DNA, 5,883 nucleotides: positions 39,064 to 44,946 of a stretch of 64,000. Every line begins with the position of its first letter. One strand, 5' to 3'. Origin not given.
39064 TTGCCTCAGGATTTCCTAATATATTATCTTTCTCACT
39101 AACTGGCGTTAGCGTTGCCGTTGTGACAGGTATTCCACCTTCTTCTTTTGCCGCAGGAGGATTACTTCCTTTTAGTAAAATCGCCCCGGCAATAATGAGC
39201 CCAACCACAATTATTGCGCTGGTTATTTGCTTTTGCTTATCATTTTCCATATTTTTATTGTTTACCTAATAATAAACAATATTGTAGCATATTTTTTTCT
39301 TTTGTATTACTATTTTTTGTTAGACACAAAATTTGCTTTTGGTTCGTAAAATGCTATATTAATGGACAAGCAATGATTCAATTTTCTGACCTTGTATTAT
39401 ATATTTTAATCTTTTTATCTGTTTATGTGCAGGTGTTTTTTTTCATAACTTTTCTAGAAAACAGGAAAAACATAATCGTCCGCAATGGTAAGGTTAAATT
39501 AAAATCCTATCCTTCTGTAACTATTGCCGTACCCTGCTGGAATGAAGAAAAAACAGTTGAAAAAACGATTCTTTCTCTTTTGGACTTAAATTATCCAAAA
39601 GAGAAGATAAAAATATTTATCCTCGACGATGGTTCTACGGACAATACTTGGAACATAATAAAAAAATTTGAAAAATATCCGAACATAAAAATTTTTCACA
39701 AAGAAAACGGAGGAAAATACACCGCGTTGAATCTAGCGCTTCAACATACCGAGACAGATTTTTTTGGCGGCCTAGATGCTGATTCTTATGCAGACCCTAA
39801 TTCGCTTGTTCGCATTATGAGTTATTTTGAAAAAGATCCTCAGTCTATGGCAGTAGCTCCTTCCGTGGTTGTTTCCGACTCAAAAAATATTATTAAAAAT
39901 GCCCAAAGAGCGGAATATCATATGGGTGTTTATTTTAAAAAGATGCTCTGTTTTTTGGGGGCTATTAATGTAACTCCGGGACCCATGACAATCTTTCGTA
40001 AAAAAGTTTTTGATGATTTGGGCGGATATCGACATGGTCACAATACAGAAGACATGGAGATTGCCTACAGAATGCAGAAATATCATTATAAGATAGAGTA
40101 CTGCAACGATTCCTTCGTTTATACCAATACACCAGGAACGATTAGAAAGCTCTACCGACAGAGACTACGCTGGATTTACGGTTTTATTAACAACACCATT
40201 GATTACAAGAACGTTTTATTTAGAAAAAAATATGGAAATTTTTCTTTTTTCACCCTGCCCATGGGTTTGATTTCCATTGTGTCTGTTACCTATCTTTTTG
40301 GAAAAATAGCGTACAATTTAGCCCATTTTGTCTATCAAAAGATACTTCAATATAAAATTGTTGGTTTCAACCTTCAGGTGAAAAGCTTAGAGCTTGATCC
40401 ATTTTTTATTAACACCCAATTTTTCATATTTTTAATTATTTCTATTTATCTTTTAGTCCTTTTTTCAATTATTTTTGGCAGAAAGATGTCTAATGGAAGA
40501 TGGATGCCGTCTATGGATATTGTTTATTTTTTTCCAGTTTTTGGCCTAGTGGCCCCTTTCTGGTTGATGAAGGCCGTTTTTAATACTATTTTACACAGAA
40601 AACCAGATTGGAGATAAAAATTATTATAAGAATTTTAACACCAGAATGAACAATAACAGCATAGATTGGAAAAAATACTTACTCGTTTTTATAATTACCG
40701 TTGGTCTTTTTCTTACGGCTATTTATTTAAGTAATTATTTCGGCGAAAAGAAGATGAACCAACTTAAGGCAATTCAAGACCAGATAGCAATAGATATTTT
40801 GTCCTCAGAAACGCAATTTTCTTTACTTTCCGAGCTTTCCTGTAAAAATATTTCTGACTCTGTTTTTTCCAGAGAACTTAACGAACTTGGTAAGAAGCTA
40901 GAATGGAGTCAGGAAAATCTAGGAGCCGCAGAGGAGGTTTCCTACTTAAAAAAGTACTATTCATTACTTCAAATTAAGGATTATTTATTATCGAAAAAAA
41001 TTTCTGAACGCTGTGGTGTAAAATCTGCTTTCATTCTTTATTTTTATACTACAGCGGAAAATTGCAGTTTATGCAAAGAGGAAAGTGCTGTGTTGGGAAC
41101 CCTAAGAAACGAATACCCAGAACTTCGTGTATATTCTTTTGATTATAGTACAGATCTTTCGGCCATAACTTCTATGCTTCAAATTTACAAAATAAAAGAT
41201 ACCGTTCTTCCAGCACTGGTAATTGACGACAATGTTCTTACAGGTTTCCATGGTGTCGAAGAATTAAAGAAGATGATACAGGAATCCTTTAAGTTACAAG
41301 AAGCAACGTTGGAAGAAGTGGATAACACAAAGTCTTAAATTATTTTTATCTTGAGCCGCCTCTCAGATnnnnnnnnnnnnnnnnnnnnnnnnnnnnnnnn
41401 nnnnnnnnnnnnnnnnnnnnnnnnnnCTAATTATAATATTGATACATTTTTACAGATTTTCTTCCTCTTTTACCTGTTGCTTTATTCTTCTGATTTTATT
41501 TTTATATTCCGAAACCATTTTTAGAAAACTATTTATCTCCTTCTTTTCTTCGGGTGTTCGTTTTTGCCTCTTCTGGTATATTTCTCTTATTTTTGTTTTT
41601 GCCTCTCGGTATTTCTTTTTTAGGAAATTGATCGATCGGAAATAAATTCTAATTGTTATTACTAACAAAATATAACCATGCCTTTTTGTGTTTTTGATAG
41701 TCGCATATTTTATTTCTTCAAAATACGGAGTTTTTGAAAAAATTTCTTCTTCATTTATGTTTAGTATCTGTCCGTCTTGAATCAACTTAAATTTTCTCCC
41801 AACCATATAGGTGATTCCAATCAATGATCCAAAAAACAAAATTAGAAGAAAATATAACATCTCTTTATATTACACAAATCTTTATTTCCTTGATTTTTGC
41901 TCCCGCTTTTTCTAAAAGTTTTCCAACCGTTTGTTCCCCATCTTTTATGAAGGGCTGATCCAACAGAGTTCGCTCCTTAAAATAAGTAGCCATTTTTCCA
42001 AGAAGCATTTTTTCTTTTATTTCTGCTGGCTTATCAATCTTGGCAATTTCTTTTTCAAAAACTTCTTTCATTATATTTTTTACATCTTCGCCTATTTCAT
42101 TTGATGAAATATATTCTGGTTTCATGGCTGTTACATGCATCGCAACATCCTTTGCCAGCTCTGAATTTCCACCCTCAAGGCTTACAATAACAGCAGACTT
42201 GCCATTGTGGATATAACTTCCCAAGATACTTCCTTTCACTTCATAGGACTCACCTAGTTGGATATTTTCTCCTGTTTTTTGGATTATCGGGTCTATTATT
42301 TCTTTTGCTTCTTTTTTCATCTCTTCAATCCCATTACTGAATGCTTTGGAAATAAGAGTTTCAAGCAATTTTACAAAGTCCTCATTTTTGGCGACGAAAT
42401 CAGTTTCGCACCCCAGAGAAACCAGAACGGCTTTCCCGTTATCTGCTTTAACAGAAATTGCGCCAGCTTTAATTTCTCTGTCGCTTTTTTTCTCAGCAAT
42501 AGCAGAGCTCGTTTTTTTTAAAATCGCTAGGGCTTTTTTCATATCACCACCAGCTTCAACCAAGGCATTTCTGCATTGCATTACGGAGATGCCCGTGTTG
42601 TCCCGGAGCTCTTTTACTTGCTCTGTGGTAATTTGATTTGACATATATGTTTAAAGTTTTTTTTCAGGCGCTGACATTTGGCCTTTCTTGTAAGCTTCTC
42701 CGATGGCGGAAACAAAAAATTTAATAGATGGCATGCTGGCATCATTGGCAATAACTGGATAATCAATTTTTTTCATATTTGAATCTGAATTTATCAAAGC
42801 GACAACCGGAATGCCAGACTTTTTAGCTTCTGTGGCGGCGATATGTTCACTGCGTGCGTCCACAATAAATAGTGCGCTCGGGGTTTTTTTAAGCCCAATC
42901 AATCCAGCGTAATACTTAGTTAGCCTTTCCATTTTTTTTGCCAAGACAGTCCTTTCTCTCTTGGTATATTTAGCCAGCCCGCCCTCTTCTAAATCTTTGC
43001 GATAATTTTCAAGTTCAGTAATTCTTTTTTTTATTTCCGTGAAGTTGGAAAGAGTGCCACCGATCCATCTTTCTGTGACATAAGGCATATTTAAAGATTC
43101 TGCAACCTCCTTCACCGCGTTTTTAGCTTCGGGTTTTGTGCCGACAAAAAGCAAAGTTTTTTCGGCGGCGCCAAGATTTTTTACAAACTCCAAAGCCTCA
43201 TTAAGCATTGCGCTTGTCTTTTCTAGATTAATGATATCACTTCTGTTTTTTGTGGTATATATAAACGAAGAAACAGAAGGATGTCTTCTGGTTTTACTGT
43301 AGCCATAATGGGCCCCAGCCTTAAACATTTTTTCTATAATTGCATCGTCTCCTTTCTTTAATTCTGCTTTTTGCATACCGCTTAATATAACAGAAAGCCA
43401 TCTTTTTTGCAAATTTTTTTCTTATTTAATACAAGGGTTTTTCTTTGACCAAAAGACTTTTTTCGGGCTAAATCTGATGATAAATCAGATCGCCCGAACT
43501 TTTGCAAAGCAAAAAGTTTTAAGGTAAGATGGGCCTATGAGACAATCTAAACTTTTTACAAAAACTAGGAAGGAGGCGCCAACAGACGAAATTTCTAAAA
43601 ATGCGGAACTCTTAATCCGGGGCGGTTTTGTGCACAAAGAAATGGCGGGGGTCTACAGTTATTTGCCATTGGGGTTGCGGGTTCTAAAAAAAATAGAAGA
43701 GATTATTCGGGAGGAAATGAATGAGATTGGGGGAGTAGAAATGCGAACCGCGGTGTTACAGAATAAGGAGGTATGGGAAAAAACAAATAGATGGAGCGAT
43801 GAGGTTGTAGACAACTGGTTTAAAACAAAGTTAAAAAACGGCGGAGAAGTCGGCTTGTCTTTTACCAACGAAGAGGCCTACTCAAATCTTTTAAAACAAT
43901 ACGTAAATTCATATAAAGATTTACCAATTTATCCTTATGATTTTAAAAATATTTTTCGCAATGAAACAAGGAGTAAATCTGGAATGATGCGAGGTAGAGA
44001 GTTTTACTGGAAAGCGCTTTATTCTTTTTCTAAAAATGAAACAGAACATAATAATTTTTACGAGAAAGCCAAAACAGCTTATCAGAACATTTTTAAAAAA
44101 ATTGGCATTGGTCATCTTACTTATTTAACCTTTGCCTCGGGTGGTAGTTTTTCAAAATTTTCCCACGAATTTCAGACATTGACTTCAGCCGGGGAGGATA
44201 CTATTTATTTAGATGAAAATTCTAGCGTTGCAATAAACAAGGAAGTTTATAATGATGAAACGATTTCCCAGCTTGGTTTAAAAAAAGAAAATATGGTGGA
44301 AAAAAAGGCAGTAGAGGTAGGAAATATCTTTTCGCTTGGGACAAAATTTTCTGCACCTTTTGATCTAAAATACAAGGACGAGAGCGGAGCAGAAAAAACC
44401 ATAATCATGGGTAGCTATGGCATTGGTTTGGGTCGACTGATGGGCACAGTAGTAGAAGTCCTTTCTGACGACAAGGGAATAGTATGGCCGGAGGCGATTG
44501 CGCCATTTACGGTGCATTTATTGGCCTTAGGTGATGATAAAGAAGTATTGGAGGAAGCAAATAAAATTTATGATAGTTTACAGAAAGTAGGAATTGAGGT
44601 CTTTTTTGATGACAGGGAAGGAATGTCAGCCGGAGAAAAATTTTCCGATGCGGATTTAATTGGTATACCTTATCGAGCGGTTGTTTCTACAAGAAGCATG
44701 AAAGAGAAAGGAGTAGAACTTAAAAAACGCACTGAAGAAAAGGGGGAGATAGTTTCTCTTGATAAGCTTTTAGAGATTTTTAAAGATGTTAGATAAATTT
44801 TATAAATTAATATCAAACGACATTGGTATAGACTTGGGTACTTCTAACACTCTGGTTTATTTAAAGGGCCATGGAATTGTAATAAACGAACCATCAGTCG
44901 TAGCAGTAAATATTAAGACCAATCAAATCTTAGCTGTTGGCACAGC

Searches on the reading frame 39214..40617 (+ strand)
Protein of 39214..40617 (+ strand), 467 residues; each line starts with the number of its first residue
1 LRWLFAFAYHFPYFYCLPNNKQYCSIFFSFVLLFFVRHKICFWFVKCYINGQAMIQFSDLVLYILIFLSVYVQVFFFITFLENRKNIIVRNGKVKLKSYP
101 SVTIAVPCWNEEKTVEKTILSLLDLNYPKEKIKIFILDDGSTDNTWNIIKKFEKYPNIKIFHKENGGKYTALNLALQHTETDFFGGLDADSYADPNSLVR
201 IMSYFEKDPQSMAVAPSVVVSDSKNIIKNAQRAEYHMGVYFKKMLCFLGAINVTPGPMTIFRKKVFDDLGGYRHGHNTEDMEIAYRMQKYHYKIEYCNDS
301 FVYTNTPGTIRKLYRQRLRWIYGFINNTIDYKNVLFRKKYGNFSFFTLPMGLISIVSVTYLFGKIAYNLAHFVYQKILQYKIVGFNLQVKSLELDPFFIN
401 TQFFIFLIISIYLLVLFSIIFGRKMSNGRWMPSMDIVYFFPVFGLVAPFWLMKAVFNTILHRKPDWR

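Call 9: search_protein_families(library=pfam, proteins=[window:39214-40617:+], max_evalue=0.00001)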
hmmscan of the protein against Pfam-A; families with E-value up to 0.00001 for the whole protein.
window:39214-40617:+ (467 aa): 5 families
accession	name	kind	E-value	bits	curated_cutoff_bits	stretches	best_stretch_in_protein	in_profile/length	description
PF00535.33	Glycos_transf_2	-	1.1e-34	120.3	23.3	1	103-269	1-167/168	Glycosyl transferase family 2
PF13641.12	Glyco_tranf_2_3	-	5.6e-26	92.4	27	1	100-323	1-230/230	Glycosyltransferase like family 2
PF13632.12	Glyco_trans_2_3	-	3.4e-22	79.7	27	1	187-370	5-188/198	Glycosyl transferase family group 2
PF10111.15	Glyco_tranf_2_2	-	1.2e-11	45.1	27.3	1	104-311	2-223/276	Glycosyltransferase like family 2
PF13506.12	Glyco_transf_21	-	9.4e-09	35.4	21.7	1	168-320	18-172/174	Glycosyl transferase family 21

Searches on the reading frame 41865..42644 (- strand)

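Call 40: search_protein_families(library=pfam, proteins=[window:41865-42644:-], max_evalue=0.001)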
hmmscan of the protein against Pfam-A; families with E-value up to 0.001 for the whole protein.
window:41865-42644:- (259 aa): 3 families
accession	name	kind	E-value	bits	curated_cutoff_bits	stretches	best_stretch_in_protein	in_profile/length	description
PF00889.24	EF_TS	-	5e-50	170.4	27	1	72-255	1-198/204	Elongation factor TS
PF02575.21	YbaB_DNA_bd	-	0.00019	22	25.5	1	35-122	4-88/91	YbaB/EbfC DNA-binding family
PF25025.1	EF-Ts_N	-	0.00022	21.6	33.2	1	6-44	13-52/60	Elongation factor Ts, mitochondrial, N-terminal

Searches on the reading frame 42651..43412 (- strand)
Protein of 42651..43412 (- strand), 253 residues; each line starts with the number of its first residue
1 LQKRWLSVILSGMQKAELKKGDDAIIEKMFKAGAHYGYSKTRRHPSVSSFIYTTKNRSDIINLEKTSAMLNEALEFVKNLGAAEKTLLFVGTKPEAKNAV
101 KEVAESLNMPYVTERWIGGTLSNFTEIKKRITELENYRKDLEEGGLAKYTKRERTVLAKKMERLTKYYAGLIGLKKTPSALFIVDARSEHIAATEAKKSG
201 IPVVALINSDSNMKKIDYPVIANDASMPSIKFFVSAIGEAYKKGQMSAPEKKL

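Call 40: search_protein_families(library=pfam, proteins=[window:42651-43412:-], max_evalue=0.001)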
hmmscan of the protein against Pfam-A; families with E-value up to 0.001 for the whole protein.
window:42651-43412:- (253 aa): 1 family
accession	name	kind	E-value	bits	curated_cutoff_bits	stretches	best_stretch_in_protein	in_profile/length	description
PF00318.25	Ribosomal_S2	-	2.1e-66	223.8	26.1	1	29-244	1-216/216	Ribosomal protein S2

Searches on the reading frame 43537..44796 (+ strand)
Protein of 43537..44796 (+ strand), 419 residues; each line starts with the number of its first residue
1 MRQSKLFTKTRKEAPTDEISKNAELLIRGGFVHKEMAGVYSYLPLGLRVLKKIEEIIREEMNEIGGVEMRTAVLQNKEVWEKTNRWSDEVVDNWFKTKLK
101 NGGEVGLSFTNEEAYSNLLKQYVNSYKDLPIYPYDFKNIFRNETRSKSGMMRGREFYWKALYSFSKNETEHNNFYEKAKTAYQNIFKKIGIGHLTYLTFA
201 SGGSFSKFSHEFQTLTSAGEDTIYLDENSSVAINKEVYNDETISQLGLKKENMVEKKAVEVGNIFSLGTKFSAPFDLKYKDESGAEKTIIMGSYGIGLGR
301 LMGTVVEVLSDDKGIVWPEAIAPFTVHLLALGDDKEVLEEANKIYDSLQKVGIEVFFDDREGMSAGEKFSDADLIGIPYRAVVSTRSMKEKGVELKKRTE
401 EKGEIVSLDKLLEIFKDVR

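Call 9: search_protein_families(library=pfam, proteins=[window:43537-44796:+], max_evalue=0.00001)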
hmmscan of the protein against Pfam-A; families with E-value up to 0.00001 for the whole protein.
window:43537-44796:+ (419 aa): 2 families
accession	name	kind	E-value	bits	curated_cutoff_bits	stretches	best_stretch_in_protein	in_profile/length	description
PF00587.30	tRNA-synt_2b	-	3.7e-26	92.7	29.3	1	95-307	1-177/179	tRNA synthetase class II core domain (G, H, P, S and T)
PF03129.25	HGTP_anticodon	-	8.2e-18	64.8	21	1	326-416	2-92/94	Anticodon binding domain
